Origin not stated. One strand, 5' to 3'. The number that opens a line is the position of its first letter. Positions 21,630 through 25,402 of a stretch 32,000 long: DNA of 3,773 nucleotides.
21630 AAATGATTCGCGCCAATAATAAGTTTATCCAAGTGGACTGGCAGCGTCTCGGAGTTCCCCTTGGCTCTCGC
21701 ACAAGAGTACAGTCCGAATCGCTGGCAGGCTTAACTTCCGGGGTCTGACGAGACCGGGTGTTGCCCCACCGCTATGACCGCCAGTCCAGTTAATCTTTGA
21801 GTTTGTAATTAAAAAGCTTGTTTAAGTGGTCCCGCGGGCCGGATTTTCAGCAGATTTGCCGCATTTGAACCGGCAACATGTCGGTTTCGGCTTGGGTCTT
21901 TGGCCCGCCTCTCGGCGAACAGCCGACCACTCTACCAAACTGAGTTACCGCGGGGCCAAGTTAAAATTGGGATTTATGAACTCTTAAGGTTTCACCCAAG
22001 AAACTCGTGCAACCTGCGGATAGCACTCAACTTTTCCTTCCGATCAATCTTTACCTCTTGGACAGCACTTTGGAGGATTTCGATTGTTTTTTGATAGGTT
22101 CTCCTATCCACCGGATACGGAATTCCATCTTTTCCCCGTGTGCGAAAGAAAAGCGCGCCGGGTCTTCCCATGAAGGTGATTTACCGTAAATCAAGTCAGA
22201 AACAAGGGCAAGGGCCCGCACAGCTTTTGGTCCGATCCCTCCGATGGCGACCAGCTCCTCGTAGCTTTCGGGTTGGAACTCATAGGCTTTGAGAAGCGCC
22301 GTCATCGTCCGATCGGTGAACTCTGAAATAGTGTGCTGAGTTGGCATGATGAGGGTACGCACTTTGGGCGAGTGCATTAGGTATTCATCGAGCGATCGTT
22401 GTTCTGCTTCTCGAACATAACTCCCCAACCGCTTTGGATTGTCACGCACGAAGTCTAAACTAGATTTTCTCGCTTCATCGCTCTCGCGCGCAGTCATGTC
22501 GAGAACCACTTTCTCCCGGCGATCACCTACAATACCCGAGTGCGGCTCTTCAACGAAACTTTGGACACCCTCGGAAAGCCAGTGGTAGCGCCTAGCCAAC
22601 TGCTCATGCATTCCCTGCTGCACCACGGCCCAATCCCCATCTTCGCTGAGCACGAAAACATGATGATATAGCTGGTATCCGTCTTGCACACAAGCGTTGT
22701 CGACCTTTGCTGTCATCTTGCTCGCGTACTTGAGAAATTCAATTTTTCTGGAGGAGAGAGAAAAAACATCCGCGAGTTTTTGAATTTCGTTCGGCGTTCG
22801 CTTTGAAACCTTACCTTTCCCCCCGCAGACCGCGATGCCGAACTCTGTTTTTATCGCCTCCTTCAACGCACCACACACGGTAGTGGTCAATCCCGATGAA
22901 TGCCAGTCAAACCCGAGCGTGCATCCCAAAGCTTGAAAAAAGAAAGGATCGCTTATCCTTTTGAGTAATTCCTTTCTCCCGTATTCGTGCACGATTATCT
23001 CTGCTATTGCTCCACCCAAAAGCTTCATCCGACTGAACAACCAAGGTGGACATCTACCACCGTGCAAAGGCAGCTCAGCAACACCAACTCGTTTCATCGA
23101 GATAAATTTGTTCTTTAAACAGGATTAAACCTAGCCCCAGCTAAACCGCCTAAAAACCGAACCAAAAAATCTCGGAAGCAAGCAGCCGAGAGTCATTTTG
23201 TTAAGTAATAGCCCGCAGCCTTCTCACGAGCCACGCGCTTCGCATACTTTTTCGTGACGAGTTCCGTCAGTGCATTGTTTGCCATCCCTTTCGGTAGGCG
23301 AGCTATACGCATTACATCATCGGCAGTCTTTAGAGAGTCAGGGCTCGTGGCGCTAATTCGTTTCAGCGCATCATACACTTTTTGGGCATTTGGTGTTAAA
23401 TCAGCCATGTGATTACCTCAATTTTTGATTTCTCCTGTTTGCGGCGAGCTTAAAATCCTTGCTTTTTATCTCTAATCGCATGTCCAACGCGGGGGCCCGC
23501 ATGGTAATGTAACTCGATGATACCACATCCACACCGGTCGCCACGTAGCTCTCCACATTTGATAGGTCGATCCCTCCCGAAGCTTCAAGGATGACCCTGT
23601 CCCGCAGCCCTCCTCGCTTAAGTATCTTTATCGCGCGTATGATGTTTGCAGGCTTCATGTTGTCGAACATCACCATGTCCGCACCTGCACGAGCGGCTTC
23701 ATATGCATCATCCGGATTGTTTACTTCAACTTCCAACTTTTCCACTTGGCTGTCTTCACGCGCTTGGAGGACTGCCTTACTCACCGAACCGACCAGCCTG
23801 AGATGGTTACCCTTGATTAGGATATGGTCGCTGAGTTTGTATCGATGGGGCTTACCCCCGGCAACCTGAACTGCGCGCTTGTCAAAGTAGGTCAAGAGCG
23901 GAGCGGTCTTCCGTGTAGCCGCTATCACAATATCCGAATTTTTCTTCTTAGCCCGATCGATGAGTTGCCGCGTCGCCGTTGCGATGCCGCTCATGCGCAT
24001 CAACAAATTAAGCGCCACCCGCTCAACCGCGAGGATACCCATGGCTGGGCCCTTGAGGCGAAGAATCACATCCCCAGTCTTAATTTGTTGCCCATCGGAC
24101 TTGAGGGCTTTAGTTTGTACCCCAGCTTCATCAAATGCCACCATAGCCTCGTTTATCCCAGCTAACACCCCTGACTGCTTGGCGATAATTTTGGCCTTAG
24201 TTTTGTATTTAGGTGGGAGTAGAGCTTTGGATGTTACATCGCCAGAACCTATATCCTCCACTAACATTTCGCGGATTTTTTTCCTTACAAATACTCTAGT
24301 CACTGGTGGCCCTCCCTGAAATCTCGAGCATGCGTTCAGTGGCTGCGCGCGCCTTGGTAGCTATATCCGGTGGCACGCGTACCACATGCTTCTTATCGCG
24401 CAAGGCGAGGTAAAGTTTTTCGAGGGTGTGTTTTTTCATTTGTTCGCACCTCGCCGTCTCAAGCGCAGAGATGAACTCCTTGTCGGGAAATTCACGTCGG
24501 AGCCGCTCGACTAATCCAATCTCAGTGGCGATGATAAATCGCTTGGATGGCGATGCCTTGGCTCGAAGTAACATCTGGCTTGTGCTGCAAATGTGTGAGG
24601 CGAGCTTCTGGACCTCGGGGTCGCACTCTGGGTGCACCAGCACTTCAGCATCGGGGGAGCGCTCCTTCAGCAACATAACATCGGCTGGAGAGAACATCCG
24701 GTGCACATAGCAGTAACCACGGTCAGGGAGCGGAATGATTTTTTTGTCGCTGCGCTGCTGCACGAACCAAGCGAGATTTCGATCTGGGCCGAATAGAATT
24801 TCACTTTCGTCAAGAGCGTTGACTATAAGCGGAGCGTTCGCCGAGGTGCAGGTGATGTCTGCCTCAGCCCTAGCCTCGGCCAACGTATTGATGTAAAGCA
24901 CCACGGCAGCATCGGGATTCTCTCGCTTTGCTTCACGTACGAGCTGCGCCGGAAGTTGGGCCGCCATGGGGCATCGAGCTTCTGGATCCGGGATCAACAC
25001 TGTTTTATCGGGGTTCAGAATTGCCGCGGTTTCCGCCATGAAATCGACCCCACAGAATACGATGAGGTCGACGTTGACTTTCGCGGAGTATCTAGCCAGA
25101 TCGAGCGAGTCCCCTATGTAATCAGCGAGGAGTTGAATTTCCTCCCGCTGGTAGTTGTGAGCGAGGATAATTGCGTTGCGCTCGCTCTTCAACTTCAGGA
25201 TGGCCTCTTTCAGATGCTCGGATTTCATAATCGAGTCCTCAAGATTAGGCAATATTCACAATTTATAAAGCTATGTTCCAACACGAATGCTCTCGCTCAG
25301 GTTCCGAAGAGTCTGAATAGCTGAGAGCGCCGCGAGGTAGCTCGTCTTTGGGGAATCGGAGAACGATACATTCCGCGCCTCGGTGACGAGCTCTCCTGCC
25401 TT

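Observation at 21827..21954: tRNA-Tyr gene split by three introns, two of them at non-canonical positions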

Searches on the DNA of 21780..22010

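Call 5: search_rna_families(source=window, start=21780, end=22010, threshold=evalue, max_evalue=10, show_alignments=5)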
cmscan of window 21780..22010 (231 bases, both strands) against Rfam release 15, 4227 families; matches with E-value up to 10: 5.
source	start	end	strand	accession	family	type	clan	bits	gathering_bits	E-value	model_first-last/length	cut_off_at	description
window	21858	21947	-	RF00005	tRNA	Gene; tRNA;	CL00001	22.3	29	0.015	8-63/71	no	tRNA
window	21906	22002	-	RF02553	YrlA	Gene; sRNA;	-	15.2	69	1.3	1-114/114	no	Y RNA-like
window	21840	21861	+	RF02470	Ms_IGR-8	Gene; sRNA;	-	11.9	44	3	32-53/63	no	Mycobacterium sRNA Ms_IGR-8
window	21821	21869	-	RF03167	c-di-GMP-I-GGC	Cis-reg; riboswitch;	CL00126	10.4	59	7.3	1-80/80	no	c-di-GMP-I-GGC riboswitch aptamer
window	21848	21929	-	RF02940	COG3860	Cis-reg;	-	9.4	42.5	9.5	1-54/54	no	COG3860 RNA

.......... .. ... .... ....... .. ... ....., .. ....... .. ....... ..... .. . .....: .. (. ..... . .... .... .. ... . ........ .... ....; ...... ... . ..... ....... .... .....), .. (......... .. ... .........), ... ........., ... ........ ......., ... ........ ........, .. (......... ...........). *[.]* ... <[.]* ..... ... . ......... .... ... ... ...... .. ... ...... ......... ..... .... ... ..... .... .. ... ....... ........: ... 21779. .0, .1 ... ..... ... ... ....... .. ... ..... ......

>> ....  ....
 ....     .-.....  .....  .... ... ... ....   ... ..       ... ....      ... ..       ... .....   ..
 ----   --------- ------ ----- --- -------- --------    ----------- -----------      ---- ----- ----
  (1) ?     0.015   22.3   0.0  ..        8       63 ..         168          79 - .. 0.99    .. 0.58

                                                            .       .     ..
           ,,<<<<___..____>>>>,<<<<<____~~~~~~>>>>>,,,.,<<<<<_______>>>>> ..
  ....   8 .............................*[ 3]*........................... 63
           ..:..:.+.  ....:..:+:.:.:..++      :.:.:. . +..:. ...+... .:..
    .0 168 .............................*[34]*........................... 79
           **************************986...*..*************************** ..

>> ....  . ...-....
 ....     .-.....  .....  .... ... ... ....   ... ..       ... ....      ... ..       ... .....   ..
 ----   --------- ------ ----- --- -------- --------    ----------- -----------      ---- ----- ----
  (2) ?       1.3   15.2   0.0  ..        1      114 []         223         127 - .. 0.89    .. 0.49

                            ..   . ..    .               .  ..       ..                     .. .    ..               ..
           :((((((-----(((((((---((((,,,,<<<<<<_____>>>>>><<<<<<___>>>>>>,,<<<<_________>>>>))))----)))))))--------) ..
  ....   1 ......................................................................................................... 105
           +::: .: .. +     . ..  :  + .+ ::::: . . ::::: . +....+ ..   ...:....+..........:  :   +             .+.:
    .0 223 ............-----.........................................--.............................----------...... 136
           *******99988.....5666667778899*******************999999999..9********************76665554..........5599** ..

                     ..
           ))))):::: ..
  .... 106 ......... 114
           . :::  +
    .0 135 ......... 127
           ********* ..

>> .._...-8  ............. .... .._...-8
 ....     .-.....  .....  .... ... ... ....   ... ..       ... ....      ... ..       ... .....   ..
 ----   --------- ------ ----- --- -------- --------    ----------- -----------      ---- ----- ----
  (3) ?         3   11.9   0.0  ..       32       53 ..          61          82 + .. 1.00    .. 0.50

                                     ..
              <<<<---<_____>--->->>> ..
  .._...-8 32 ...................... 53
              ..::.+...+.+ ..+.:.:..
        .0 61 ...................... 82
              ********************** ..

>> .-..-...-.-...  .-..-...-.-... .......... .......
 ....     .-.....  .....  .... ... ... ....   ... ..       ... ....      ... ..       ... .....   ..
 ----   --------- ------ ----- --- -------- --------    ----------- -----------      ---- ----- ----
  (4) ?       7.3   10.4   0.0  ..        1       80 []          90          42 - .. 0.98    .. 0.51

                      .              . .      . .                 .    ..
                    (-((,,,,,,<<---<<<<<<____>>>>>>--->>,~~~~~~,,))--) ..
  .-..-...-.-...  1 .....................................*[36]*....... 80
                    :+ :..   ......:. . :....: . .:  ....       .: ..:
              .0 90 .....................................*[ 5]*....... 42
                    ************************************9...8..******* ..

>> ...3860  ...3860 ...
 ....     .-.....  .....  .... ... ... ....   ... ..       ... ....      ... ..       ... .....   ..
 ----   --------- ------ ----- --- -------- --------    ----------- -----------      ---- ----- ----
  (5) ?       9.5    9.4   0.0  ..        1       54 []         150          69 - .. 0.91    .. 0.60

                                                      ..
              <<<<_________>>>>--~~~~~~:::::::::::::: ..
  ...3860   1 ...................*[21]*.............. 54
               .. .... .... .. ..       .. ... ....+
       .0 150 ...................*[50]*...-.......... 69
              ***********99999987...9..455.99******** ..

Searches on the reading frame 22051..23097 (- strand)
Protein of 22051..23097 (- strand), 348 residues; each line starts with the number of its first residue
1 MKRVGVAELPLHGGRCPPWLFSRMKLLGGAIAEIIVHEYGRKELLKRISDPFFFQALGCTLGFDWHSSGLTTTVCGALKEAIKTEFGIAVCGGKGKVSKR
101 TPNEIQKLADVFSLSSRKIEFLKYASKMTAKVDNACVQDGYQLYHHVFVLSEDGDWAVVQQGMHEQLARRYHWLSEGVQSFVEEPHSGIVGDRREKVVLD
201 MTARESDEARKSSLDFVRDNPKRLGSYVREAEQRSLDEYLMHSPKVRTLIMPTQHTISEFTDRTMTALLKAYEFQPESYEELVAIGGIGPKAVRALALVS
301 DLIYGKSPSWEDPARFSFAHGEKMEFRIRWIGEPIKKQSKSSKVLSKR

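Call 12: find_encoding_contigs(protein=window:22051-23097:-, flank=3000, max_places=6)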
Protein window:22051-23097:- (348 aa): no gene with exactly this product is on record in the collection.

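Call 13: search_protein_families(library=pfam, proteins=[window:22051-23097:-])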
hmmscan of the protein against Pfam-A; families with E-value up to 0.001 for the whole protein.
window:22051-23097:- (348 aa): 1 family
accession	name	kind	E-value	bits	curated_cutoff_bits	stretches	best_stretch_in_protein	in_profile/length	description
PF05559.16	DUF763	-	1.1e-125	419.5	35.5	1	5-323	1-312/319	Protein of unknown function (DUF763)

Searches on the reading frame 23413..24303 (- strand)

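Call 13: search_protein_families(library=pfam, proteins=[window:23413-24303:-])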
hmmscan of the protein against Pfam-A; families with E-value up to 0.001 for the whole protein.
window:23413-24303:- (296 aa): 2 families
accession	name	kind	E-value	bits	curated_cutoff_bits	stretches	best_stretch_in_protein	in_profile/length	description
PF01729.25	QRPTase_C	-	4.9e-51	173.3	23.1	1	107-277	1-168/169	Quinolinate phosphoribosyl transferase, C-terminal domain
PF02749.22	QRPTase_N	-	3.5e-22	78.9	27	1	22-105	1-82/82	Quinolinate phosphoribosyl transferase, N-terminal domain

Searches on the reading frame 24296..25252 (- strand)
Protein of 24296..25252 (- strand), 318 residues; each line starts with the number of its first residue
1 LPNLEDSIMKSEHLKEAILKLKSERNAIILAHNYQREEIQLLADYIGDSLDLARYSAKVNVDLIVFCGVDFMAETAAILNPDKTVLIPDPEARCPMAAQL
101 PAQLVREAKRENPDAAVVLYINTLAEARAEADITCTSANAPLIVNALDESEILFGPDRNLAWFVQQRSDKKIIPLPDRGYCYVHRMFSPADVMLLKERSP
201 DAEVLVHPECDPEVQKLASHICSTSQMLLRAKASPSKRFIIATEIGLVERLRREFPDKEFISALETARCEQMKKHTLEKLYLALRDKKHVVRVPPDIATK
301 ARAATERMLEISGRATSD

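Call 29: search_protein_families(library=pfam, proteins=[window:24296-25252:-])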
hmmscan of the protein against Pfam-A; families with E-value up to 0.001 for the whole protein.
window:24296-25252:- (318 aa): 1 family
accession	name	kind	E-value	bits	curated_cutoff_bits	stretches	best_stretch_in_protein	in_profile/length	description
PF02445.21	NadA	-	8.2e-112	373.6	27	1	17-310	2-295/295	Quinolinate synthetase A protein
